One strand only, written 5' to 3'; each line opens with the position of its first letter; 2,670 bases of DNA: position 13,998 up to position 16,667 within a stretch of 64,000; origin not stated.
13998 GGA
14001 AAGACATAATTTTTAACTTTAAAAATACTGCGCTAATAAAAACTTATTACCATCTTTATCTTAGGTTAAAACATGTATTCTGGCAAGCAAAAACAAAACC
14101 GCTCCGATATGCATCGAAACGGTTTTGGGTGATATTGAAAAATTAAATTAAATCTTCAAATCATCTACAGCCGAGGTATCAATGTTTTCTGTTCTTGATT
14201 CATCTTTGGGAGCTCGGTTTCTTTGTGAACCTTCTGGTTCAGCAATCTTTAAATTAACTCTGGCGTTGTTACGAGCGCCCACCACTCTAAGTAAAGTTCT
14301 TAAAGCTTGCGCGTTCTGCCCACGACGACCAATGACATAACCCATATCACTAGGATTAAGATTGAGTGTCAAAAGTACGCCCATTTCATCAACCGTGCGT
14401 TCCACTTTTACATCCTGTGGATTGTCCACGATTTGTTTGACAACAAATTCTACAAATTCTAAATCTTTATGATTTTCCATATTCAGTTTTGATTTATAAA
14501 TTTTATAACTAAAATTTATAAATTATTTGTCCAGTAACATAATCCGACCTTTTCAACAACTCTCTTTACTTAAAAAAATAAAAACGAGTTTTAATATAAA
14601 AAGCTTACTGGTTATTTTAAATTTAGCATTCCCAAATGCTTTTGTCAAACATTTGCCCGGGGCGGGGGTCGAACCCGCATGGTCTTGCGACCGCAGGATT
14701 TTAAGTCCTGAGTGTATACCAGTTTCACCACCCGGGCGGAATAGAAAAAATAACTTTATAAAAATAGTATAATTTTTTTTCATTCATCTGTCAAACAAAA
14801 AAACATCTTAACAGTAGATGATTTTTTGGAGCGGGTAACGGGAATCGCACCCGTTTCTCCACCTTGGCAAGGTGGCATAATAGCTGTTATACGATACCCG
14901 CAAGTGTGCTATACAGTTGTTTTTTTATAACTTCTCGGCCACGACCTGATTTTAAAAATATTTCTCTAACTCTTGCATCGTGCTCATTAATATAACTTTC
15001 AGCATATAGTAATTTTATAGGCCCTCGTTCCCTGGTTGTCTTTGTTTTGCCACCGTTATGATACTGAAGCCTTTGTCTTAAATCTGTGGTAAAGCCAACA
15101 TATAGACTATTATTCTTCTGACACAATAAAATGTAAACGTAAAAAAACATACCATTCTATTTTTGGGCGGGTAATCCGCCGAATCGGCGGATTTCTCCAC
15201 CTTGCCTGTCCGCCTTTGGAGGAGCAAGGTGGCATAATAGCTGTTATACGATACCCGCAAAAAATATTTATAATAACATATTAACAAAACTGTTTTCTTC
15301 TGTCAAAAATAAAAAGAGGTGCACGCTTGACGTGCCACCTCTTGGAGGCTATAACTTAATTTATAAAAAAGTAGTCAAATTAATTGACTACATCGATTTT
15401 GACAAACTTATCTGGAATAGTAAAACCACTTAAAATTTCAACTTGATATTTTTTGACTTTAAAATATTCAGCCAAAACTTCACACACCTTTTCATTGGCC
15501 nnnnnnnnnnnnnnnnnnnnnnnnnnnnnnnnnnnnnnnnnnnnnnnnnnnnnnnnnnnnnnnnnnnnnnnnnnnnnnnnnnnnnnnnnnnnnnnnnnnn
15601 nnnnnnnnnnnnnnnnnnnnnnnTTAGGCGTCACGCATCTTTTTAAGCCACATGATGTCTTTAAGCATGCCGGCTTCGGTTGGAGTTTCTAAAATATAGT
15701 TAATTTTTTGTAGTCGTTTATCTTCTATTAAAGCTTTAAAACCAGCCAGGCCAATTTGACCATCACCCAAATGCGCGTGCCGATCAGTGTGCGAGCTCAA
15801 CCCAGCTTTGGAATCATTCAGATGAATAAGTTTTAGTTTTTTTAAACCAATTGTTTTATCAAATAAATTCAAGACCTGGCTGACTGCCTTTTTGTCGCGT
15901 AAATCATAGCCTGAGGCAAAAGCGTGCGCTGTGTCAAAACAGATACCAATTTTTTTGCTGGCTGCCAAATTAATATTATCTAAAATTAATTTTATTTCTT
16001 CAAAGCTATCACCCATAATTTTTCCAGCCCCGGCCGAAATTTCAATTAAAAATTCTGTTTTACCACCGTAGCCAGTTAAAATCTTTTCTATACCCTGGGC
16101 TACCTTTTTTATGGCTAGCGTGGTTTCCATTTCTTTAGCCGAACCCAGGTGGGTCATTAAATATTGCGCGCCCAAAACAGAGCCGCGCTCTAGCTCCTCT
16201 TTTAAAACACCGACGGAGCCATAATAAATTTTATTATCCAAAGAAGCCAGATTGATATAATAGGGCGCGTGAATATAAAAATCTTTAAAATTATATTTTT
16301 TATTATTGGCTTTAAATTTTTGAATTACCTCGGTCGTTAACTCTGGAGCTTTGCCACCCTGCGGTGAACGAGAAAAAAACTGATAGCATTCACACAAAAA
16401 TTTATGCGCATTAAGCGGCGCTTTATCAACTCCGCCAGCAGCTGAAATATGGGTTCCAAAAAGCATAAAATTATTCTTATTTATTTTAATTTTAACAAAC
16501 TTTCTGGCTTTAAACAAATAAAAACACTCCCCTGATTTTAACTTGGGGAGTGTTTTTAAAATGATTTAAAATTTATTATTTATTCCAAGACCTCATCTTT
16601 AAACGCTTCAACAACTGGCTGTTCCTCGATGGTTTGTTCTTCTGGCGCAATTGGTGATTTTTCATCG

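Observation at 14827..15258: GIY-YIG nuclease gene flanked by tRNA-Gly(GCC) and a partial, insertion-bearing duplicate of the same tRNA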

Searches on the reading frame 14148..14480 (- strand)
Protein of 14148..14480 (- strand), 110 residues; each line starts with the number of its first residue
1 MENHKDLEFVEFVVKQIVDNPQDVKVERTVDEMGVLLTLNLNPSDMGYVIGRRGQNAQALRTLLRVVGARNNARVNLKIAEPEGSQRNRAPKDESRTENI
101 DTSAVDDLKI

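Call 6: search_protein_families(library=pfam, proteins=[window:14148-14480:-], max_evalue=0.01)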
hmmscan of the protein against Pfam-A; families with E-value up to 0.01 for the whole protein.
window:14148-14480:- (110 aa): 2 families
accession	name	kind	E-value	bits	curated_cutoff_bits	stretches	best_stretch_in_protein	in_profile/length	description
PF13083.13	KH_KhpA-B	-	2.6e-22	79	32.1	1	8-79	2-73/73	KhpA/KhpB, KH domain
PF07650.23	KH_2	-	0.00072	19.8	22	1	38-81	28-72/78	KH domain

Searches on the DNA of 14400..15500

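Call 5: search_rna_families(source=window, start=14400, end=15500, threshold=evalue, max_evalue=10, show_alignments=4)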
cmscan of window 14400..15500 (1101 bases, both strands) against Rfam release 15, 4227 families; matches with E-value up to 10: 10.
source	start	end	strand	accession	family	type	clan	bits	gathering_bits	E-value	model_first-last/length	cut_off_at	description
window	14654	14737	-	RF00005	tRNA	Gene; tRNA;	CL00001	55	29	7.2e-11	1-71/71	no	tRNA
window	14830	14901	-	RF00005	tRNA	Gene; tRNA;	CL00001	54.8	29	8.2e-11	1-71/71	no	tRNA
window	14793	14903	-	RF02435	SpF41_sRNA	Gene; sRNA;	-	23.4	52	0.51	1-105/105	no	Streptococcus sRNA SpF41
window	14830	14902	-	RF03097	RAGATH-21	Gene; sRNA;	-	23.2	70.3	0.16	1-76/76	no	RAGATH-21 RNA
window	14833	14895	-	RF00233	Tymo_tRNA-like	Cis-reg;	-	22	40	0.048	1-84/84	no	Tymovirus/Pomovirus/Furovirus tRNA-like 3' UTR element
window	15265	15373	+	RF02504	Atu_L1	Gene; sRNA;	-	18.2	60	0.13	1-174/174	no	Rhizobiales sRNA Atu_L1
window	14755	14881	-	RF02350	psRNA6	Gene; sRNA;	-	15.5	60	0.085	1-333/333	no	Nitrosomonas sRNA psRNA6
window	15186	15320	+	RF02881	MH_s25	Gene; sRNA;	-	14.1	114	8.7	1-207/207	no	Mesorhizobail RNA 25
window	14645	14836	+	RF00125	IS128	Gene; sRNA;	-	13.7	80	6.2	1-209/209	no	IS128 RNA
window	14838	14854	-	RF04321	tmRNA_permuted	Gene;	-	12.3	47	5.6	36-52/213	no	permuted transfer-messenger RNA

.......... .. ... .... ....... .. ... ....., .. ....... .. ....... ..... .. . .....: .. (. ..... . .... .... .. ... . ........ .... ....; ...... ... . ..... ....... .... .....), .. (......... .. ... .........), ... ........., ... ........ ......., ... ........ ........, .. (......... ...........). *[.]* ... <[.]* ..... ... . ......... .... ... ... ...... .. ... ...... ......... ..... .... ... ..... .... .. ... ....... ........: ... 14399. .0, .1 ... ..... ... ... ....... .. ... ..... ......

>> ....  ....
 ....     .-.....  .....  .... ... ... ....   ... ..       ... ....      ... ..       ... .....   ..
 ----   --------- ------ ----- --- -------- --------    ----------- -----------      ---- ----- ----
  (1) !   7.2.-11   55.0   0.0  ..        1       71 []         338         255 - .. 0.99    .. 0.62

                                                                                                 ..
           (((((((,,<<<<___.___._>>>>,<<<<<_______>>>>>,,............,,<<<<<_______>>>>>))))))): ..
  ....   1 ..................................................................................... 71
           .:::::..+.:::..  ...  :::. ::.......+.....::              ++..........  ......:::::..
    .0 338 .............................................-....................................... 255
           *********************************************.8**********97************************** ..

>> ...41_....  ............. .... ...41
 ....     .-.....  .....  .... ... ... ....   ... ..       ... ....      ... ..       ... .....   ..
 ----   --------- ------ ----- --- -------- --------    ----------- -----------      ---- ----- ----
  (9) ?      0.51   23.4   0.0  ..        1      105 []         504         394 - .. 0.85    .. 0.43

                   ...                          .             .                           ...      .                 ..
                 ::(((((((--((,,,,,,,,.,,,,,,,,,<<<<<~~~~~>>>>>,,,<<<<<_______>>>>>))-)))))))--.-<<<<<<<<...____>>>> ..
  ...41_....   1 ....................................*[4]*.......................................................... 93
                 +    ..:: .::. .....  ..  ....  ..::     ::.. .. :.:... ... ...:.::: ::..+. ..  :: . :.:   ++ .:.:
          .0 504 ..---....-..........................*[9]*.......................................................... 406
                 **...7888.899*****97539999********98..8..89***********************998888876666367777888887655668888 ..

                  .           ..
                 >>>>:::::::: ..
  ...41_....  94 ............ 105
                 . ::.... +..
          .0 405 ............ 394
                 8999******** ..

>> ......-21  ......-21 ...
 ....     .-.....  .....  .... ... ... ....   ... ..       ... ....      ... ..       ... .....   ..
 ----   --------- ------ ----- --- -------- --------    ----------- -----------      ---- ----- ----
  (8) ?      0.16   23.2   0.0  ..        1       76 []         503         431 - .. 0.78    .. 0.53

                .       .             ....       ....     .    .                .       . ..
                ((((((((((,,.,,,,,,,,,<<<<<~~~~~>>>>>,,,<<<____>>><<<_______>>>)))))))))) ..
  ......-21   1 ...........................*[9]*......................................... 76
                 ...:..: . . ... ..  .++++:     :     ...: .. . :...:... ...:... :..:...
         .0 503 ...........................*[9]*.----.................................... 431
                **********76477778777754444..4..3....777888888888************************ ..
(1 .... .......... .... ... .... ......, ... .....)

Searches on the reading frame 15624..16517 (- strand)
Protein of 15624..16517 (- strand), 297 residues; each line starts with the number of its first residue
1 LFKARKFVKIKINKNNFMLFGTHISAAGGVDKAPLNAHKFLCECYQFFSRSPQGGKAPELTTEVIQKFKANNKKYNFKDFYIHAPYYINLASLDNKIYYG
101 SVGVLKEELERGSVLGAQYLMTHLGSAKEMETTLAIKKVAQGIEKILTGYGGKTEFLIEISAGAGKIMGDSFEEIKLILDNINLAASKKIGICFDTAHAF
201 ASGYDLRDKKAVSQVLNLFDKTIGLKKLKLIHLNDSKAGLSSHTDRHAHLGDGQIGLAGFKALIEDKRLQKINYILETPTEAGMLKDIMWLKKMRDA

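Call 6: search_protein_families(library=pfam, proteins=[window:15624-16517:-], max_evalue=0.01)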
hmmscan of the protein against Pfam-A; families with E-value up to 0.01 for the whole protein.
window:15624-16517:- (297 aa): 1 family
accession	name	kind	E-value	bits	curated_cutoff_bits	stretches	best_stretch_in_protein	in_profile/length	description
PF01261.30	AP_endonuc_2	-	1.4e-37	130.2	31.1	1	43-293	10-248/249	Xylose isomerase-like TIM barrel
